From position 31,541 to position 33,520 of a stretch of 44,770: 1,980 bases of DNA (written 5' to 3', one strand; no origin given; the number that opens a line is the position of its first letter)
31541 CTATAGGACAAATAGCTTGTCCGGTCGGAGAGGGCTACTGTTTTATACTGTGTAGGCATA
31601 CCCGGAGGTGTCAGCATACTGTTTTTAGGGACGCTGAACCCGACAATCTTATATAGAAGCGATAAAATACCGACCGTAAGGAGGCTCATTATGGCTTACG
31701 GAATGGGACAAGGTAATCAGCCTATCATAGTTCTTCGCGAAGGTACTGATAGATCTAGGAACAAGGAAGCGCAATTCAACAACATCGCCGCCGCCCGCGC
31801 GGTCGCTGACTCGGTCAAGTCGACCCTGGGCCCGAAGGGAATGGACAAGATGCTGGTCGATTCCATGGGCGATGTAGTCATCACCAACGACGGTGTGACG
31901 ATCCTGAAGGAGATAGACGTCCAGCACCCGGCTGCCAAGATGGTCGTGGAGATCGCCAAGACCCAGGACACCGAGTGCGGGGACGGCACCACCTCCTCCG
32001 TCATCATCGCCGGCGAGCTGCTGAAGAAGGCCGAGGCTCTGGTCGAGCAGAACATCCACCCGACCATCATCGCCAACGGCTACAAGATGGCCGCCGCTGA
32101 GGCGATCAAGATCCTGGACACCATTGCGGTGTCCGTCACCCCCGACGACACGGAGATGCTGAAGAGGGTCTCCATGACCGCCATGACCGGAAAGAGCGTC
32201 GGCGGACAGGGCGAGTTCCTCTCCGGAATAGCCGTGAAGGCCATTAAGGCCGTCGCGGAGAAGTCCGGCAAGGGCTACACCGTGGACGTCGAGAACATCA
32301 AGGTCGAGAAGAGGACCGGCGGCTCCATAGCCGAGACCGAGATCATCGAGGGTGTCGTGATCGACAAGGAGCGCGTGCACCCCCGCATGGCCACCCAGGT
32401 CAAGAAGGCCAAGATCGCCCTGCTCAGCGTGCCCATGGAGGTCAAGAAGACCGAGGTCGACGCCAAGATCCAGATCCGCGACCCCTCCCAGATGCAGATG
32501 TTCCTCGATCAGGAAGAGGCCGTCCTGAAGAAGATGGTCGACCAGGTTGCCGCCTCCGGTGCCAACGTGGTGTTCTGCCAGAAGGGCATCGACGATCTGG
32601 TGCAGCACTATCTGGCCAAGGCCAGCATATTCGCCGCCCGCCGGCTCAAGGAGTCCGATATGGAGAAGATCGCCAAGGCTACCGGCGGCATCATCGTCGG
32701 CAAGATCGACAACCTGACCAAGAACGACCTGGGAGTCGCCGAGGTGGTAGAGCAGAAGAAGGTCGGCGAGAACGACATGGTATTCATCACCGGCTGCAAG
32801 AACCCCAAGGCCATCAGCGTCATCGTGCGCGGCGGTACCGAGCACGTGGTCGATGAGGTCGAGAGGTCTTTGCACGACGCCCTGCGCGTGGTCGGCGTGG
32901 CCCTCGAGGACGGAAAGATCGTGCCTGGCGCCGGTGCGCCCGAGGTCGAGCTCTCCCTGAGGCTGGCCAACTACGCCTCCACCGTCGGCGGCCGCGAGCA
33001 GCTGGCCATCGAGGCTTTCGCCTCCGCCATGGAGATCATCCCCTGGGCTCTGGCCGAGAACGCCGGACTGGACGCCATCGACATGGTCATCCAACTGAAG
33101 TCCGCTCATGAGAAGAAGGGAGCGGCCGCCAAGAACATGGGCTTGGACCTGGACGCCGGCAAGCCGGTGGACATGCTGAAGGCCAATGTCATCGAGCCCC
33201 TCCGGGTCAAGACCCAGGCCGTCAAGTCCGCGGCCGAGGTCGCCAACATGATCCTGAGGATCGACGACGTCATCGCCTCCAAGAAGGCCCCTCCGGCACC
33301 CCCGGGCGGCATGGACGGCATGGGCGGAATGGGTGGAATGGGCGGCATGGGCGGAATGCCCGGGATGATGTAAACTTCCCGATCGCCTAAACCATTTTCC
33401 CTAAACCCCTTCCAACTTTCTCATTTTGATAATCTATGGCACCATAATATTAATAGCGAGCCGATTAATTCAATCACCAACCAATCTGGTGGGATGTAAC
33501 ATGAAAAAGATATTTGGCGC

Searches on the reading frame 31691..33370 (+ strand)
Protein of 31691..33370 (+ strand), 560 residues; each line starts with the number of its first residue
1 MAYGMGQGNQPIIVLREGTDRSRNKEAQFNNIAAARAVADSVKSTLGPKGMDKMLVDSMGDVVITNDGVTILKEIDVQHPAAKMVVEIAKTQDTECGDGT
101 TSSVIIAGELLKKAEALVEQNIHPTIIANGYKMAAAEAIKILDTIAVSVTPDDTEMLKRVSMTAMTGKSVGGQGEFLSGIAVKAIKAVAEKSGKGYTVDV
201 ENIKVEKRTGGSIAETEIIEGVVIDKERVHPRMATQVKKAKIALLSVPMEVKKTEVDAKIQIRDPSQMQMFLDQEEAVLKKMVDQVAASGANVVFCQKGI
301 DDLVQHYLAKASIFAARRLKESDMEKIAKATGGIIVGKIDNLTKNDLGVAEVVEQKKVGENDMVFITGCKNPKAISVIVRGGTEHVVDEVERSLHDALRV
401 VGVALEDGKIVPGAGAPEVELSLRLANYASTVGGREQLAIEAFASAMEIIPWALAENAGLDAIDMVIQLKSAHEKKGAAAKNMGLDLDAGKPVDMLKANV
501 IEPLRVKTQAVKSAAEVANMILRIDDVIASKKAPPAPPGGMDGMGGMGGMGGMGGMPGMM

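Call 18: search_protein_families(library=pfam, proteins=[window:31691-33370:+], max_evalue=0.01)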
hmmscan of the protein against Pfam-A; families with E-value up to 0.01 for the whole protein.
window:31691-33370:+ (560 aa): 2 families
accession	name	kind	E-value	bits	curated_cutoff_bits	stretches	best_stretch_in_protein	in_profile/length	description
PF00118.29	Cpn60_TCP1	-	4.6e-184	613.1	34.3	1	38-531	1-489/490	TCP-1/cpn60 chaperonin family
PF02750.19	Synapsin_C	-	0.0065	16.5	22.5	0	152-222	126-196/203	Synapsin, ATP binding domain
